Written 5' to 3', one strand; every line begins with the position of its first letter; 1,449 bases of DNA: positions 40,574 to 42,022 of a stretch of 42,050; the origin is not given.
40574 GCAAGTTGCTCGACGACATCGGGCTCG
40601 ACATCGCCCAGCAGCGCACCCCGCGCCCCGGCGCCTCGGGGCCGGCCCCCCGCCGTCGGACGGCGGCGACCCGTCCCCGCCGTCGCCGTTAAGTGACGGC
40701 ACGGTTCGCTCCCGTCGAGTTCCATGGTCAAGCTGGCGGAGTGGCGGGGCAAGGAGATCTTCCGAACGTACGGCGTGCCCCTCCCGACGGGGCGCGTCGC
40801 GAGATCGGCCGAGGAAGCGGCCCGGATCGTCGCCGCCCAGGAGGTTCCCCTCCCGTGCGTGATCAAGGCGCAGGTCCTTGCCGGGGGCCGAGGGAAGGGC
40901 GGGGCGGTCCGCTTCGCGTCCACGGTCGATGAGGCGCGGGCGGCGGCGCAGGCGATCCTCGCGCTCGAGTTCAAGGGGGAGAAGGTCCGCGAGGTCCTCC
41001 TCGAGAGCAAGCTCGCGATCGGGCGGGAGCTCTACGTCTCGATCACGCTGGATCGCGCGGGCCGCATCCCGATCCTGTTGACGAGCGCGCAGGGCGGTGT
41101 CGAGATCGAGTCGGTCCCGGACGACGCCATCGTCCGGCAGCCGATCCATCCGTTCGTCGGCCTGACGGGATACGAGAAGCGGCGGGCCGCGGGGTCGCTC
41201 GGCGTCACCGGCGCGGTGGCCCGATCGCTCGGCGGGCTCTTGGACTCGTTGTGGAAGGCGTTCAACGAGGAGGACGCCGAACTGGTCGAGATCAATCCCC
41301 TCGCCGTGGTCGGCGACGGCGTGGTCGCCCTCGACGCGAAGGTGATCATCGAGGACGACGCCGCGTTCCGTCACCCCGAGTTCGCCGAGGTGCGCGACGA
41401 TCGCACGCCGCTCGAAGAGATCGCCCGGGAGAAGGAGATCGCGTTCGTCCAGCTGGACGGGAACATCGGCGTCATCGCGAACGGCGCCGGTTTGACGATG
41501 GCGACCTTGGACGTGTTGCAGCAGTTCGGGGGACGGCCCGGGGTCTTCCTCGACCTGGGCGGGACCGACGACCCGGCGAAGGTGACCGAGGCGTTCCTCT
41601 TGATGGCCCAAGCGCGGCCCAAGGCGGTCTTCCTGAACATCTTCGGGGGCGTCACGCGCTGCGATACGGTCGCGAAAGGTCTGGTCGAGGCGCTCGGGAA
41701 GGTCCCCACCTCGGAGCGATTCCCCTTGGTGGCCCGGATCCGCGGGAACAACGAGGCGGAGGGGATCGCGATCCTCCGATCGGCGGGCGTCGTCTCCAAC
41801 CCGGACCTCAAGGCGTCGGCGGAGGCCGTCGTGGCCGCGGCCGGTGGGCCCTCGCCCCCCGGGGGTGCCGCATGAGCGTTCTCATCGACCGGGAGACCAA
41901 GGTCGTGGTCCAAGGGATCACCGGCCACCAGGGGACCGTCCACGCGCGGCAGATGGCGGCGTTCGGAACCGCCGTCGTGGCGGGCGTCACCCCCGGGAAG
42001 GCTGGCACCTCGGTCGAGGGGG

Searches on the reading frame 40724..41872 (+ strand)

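Call 65: search_protein_families(library=pfam, proteins=[window:40724-41872:+], max_evalue=0.05)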
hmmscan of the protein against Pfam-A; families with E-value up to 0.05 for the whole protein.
window:40724-41872:+ (383 aa): 6 families
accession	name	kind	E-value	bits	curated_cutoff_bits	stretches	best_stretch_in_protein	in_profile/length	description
PF08442.15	ATP-grasp_2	-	1.3e-50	172.2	29.5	1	3-194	1-201/202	ATP-grasp domain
PF00549.24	Ligase_CoA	-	1.5e-18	67.6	24.5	1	252-358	2-114/128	CoA-ligase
PF13549.11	ATP-grasp_5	-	1.9e-11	44.2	27.6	1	4-141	10-148/221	ATP-grasp domain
PF24948.1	Citrate_synth_N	-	4.4e-11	43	83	1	45-216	54-227/232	ATP-citrate synthase ATP-grasp domain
PF01071.24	GARS_A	-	3.2e-07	30.8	27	1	10-110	7-101/194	Phosphoribosylglycinamide synthetase, ATP-grasp (A) domain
PF02786.22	CPSase_L_D2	-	0.00027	20.9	19.8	1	13-115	9-107/211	Carbamoyl-phosphate synthase L chain, ATP binding domain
